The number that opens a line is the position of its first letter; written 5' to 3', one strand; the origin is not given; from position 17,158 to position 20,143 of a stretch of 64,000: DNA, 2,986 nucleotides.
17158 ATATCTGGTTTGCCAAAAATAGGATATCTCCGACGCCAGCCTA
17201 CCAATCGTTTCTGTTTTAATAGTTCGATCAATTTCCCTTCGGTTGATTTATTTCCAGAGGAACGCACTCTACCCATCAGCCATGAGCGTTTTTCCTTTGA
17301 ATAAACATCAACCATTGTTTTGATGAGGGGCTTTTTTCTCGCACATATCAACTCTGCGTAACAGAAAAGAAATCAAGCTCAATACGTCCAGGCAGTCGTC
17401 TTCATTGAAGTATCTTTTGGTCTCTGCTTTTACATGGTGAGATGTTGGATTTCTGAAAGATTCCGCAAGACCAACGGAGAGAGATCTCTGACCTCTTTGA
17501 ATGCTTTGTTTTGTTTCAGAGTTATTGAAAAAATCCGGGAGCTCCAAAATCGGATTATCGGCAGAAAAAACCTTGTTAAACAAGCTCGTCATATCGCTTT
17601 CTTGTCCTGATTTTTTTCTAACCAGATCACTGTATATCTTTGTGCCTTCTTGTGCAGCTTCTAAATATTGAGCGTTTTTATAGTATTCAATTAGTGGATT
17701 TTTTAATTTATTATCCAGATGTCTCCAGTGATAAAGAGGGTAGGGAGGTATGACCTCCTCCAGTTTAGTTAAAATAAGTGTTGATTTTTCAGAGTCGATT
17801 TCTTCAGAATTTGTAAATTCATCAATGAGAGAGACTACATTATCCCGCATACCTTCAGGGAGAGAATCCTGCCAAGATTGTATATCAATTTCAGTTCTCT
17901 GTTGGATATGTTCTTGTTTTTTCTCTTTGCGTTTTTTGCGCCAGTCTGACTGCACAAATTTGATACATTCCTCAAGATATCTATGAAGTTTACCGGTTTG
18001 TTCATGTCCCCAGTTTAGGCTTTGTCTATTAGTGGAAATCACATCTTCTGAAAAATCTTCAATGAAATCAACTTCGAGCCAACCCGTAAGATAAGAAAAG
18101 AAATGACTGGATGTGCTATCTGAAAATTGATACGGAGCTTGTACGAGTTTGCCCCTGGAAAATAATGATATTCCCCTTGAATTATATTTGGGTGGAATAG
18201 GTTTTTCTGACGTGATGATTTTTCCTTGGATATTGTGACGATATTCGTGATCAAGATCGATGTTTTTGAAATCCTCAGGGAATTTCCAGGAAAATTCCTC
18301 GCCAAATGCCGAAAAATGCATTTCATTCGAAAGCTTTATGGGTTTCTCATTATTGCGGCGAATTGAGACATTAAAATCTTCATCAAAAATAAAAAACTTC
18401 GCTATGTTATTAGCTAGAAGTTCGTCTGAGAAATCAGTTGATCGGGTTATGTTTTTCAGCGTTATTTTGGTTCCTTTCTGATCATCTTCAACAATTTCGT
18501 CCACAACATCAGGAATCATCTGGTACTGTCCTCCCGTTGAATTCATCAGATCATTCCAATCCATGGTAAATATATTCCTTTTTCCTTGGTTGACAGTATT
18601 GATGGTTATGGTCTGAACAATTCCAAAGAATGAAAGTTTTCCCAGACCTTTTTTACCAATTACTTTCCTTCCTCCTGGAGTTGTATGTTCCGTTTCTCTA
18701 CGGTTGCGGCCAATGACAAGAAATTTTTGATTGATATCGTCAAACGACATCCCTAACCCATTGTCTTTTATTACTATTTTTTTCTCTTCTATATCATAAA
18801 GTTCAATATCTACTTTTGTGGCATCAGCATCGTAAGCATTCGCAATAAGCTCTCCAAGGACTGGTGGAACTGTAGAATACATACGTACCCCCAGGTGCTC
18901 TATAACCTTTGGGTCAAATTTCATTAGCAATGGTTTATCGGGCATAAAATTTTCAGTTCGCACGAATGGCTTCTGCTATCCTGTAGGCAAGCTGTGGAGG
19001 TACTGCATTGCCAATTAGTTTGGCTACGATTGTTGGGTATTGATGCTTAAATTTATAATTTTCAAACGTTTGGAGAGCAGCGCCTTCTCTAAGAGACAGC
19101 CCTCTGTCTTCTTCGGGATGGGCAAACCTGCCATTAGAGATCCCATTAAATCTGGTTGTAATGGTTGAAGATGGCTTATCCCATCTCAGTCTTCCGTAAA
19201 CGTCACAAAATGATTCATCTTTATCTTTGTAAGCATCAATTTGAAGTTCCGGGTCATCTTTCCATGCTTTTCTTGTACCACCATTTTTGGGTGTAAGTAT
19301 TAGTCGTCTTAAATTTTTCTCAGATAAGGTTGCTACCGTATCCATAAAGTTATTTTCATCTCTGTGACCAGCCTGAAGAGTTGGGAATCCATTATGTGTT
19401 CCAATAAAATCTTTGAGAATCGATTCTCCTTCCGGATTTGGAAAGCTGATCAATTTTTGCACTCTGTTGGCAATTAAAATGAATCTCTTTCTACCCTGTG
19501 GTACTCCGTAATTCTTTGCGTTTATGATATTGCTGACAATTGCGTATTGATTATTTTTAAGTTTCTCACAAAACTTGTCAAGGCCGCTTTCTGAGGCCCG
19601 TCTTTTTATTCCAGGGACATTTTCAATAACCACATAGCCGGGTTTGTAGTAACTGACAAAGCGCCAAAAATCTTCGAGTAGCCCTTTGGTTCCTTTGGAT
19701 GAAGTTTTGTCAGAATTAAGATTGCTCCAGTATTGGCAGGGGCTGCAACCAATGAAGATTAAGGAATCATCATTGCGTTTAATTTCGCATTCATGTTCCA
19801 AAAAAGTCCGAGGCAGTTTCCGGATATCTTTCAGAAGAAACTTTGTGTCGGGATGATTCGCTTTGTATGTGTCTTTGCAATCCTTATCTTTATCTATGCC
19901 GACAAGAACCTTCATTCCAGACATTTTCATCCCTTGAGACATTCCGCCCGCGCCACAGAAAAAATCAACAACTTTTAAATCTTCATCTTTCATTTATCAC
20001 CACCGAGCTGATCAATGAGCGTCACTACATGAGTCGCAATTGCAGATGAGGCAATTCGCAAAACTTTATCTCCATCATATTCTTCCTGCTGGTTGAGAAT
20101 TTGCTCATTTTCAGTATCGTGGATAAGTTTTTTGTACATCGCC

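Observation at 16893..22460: Low-GC four-gene operon GHKL-Dcm-GHKL-Vsr: candidate uncharacterised methylation-coupled restriction/defense module with no recognisable restriction endonuclease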

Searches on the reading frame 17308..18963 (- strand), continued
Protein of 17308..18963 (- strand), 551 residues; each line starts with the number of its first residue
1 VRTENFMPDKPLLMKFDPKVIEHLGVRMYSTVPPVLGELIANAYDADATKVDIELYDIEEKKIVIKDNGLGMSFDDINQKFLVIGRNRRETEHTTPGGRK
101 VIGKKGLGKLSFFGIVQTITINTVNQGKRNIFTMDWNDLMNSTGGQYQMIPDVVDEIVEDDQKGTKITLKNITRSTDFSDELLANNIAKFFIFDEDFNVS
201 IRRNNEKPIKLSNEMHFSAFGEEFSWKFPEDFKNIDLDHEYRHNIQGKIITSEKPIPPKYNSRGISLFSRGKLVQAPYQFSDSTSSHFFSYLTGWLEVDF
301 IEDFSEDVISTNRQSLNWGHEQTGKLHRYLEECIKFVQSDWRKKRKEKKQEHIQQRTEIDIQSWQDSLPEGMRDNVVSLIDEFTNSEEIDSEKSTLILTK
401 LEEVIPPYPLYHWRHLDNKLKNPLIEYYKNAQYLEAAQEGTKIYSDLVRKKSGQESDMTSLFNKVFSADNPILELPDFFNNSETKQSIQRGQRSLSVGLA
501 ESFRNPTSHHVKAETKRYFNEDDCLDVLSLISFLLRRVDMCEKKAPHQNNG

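Call 76: find_related_loci(query=A4, collection=metagenome_contigs, flank=6000)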
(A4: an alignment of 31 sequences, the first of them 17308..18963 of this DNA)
Query A4 (551 aa) in metagenome_contigs; peptide patterns used: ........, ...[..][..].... (x = any residue, [..] = any of these).
600 stretches matched a pattern (row limit reached: there are more); 438 encode a relative of the query (tblastn E <= 1e-3); the best 80 are kept; 80 distinct loci.
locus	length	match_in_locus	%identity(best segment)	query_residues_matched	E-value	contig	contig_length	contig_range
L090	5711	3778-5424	46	7-545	3e-158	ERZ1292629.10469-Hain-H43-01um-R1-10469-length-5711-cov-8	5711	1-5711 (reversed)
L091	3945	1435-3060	46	5-544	2e-158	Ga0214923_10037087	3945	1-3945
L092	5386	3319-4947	47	6-545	2e-155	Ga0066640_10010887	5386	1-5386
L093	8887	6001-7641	47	7-544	1e-152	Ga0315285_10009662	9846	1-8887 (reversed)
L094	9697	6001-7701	46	10-550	2e-152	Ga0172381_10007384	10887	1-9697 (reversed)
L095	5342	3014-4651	46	1-544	2e-154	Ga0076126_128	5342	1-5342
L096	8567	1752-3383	47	12-543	1e-152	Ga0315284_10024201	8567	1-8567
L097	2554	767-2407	46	7-544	4e-161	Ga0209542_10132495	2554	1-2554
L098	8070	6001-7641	45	12-539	3e-151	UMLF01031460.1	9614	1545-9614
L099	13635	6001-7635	44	9-543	9e-151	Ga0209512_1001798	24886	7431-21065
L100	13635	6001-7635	44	9-543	9e-151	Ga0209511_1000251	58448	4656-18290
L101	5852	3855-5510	47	6-544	3e-151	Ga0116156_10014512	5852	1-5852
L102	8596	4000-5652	47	6-544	3e-150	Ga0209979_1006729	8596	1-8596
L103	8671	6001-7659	44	12-542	6e-150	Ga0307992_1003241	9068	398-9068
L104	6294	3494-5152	45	12-542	3e-150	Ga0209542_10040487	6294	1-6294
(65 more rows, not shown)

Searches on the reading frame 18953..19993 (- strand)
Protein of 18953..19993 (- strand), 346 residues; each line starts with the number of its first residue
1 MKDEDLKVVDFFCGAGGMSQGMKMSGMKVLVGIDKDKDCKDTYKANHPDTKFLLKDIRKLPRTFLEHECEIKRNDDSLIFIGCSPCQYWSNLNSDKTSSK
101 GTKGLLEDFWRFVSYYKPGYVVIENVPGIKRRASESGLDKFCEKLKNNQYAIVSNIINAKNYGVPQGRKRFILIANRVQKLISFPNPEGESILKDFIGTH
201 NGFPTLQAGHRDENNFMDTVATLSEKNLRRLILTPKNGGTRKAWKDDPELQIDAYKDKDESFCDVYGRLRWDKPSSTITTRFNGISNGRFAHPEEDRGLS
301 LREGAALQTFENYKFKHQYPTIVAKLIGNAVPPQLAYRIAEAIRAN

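Call 3: search_protein_families(library=pfam, proteins=[window:18953-19993:-], max_evalue=0.01)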
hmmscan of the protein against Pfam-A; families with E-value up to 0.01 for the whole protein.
window:18953-19993:- (346 aa): 1 family
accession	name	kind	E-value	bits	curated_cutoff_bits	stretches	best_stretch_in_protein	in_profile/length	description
PF00145.23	DNA_methylase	-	6e-52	177.5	22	1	6-343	1-322/324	C-5 cytosine-specific DNA methylase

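Call 4: search_protein_families(library=padloc, proteins=[window:18953-19993:-], max_evalue=0.01)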
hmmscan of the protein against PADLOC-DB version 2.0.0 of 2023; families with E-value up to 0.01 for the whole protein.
window:18953-19993:- (346 aa): 60 families (the best 25 are shown)
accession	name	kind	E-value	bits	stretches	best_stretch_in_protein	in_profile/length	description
PDLC03378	MTase_II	-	5.8e-85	283.6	1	6-344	3-327/344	Type II methyltransferase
PDLC00033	DruM2|DruM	-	4.5e-73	244.6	1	2-345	18-362/368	DNA cytosine methylase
PDLC03234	MTase_II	-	1.5e-67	226.5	2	5-215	4-214/375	Type II methyltransferase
PDLC03326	MTase_II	-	5.3e-54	182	2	6-189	5-189/412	Type II methyltransferase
PDLC02651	DrmMII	-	1e-52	177.3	1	8-343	5-353/371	DrmMII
PDLC03237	MTase_II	-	4.8e-49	165.1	2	8-177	796-969/1036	Type II methyltransferase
PDLC03272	MTase_II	-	5.8e-44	148.8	1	3-343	72-386/407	Type II methyltransferase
PDLC02650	DrmMII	-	3e-41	139.7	2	140-345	206-416/435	DrmMII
PDLC00026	DruM2|DruM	-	7.7e-41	138.7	1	5-345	4-316/336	DNA cytosine methylase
PDLC00027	DruM2|DruM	-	4.3e-40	136.2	2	3-187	9-184/361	DNA cytosine methylase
PDLC00030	DruM2|DruM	-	1.2e-37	128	2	2-175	2-183/380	DNA cytosine methylase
PDLC02648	DrmMII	-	2.9e-37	126.6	2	7-179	23-228/468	DrmMII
PDLC02649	DrmMII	-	1.1e-36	124.7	3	74-221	113-264/422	DrmMII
PDLC03279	MTase_II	-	2.2e-36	123.3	1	6-343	3-349/587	Type II methyltransferase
PDLC02656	DrmMII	-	8e-36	121.9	2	5-188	4-214/491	DrmMII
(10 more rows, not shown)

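Call 5: search_protein_families(library=ncbifam, proteins=[window:18953-19993:-], max_evalue=0.01)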
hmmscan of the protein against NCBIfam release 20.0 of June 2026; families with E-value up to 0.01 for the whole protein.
window:18953-19993:- (346 aa): 2 families
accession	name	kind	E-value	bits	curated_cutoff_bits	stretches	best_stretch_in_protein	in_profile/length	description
TIGR00675.1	dcm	superfamily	3.3e-41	142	100.65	1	8-343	1-329/329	DNA (cytosine-5-)-methyltransferase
NF007772.0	PRK10458.1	subfamily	7.6e-05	21.4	710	1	3-132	86-234/472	DNA cytosine methylase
